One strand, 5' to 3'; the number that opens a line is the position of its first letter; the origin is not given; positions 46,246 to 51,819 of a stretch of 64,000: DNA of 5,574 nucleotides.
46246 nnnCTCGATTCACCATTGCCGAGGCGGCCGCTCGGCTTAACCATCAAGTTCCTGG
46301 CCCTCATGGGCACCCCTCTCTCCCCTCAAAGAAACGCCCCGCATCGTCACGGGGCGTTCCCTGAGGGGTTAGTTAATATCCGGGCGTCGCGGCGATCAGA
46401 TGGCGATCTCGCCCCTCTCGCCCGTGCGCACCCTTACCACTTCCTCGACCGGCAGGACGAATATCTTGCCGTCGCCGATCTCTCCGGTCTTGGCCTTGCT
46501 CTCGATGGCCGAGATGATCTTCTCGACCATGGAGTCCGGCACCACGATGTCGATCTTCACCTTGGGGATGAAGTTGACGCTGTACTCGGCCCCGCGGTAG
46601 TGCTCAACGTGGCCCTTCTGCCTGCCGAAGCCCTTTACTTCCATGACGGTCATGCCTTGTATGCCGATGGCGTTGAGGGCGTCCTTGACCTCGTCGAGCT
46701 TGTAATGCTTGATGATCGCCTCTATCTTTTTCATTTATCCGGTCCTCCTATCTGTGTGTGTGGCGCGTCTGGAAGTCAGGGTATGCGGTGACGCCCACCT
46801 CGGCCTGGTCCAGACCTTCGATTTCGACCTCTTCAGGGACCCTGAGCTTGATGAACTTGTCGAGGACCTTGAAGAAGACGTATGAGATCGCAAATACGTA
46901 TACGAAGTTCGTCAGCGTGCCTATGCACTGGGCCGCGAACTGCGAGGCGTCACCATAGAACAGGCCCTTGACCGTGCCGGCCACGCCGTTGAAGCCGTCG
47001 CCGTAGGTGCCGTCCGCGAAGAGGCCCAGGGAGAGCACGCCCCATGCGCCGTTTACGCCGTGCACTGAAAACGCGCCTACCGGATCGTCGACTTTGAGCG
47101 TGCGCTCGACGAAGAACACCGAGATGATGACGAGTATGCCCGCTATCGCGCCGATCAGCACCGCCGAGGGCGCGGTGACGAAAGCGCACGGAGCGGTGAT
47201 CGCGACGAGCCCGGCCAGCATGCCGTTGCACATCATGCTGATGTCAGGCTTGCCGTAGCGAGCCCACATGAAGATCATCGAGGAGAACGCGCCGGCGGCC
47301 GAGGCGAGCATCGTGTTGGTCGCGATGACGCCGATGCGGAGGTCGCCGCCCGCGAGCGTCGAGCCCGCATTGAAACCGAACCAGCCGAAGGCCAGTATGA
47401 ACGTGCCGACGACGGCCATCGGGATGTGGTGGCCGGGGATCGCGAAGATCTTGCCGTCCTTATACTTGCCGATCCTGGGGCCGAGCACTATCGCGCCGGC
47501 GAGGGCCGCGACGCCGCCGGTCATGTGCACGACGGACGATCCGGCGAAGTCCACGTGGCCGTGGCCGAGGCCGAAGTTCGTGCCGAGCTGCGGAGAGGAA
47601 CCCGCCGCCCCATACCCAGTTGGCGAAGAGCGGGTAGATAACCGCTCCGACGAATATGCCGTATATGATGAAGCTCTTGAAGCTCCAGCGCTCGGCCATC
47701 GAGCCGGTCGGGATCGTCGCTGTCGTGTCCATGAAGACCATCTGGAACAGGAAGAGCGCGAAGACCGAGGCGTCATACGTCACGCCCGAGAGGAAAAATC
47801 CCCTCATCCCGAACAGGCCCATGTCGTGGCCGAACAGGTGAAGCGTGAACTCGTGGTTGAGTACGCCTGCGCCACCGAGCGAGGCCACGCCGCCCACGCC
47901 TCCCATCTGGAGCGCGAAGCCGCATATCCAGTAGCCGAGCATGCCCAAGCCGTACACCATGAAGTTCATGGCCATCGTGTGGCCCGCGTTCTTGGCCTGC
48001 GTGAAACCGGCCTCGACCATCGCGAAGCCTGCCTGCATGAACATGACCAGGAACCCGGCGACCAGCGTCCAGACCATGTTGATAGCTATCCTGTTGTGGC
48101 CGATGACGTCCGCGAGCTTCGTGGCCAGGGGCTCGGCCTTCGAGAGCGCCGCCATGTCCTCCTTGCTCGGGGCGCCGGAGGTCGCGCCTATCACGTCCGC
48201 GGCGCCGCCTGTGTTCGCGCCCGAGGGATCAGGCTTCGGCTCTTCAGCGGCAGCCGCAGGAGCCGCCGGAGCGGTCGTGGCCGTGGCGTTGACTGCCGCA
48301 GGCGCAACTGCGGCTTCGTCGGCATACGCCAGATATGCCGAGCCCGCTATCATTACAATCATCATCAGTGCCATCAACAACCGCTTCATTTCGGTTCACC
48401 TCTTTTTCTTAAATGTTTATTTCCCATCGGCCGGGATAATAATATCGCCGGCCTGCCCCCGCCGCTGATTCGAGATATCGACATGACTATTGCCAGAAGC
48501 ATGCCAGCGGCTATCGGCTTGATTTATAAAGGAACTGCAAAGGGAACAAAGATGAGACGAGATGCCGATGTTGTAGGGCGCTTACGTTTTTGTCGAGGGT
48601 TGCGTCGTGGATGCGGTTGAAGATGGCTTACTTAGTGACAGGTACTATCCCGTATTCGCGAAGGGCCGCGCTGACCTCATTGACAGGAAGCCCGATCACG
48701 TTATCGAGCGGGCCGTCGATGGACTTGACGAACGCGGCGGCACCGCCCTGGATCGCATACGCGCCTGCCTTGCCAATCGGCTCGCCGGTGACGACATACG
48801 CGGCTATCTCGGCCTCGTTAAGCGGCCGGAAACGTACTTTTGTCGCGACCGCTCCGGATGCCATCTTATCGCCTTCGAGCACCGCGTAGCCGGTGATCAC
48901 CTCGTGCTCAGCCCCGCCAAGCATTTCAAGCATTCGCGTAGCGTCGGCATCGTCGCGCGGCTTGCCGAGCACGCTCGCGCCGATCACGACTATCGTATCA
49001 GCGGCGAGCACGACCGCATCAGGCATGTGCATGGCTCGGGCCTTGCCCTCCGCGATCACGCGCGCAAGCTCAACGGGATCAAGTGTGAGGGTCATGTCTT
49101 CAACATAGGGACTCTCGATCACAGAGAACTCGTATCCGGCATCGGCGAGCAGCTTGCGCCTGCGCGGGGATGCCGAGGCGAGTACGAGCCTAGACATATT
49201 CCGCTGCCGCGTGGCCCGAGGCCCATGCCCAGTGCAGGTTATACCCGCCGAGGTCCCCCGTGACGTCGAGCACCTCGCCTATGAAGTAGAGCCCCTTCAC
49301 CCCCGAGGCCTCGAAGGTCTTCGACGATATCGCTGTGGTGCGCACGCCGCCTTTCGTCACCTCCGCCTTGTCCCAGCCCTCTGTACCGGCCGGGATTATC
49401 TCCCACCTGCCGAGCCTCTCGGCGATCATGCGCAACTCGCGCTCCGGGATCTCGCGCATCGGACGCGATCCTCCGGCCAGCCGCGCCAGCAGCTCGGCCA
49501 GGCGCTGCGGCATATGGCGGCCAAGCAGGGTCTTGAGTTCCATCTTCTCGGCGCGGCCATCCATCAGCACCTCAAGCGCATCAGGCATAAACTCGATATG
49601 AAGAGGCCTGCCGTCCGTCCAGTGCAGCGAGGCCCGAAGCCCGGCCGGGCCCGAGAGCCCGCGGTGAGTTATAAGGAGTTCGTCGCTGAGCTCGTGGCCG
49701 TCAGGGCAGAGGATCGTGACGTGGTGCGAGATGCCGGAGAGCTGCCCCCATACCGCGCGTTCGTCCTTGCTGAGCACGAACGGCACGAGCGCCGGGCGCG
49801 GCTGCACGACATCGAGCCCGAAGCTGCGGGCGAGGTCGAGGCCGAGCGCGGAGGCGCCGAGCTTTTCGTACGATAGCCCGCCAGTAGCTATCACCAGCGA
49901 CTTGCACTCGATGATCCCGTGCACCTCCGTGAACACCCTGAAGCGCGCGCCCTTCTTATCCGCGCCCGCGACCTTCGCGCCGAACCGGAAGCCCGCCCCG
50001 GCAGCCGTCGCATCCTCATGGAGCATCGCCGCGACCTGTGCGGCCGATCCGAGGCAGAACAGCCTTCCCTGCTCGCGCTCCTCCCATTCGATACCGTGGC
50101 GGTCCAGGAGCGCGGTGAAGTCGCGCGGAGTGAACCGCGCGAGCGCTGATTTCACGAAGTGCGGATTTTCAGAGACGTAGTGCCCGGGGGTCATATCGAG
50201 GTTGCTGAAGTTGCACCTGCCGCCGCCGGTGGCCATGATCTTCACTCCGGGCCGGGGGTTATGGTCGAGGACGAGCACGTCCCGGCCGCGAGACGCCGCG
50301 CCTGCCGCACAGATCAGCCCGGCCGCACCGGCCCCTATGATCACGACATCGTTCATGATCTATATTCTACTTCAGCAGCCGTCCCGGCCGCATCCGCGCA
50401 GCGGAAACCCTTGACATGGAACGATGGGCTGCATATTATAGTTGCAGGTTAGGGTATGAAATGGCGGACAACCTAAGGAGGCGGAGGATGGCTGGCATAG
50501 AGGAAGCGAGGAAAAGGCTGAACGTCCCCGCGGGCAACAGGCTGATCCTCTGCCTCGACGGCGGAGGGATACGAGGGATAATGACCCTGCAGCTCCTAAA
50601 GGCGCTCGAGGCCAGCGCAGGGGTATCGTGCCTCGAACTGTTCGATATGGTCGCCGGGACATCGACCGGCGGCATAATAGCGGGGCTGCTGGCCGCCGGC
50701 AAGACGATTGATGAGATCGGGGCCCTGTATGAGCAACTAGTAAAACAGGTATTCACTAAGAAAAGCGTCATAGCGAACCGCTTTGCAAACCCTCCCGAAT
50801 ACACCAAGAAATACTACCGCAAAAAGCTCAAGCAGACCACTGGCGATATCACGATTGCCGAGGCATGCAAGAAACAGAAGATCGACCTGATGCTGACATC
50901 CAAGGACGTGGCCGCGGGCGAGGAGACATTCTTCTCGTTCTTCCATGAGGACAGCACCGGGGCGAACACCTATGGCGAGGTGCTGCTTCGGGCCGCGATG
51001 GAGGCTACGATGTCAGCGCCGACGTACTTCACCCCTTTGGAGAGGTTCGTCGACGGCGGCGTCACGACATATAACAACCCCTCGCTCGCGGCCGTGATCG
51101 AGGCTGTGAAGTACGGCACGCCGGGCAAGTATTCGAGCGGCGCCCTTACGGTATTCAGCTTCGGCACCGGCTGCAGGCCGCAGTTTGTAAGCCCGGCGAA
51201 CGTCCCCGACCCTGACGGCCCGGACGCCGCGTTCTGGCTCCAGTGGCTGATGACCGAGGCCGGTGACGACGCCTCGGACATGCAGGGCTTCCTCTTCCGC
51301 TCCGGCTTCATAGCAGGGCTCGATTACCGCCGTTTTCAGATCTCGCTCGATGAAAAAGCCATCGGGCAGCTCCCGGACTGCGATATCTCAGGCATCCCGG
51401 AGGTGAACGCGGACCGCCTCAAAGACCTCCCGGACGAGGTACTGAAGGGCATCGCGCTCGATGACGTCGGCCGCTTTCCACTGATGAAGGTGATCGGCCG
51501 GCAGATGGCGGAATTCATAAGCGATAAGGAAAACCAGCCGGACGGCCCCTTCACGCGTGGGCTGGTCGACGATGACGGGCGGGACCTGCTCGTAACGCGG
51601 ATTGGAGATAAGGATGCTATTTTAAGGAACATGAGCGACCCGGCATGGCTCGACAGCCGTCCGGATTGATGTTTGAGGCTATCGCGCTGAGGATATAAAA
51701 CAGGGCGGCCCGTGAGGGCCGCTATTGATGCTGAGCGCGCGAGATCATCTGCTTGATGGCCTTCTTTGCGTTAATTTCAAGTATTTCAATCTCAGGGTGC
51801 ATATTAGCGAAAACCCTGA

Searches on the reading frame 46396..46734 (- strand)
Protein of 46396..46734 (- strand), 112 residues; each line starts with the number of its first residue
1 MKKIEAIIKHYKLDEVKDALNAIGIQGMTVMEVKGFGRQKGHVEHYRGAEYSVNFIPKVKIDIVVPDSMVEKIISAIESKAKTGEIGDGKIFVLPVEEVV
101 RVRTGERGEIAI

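Call 89: find_encoding_contigs(protein=window:46396-46734:-, flank=10000, max_places=10)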
Protein window:46396-46734:- (112 aa): no gene with exactly this product is on record in the collection.

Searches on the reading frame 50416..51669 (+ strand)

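Call 115: search_protein_families(library=pfam, proteins=[window:50416-51669:+], max_evalue=0.001)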
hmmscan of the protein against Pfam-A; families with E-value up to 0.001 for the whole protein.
window:50416-51669:+ (417 aa): 1 family
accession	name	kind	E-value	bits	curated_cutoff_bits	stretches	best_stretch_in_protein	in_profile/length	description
PF01734.28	Patatin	-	1.8e-24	87.4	27.7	1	45-226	1-190/191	Patatin-like phospholipase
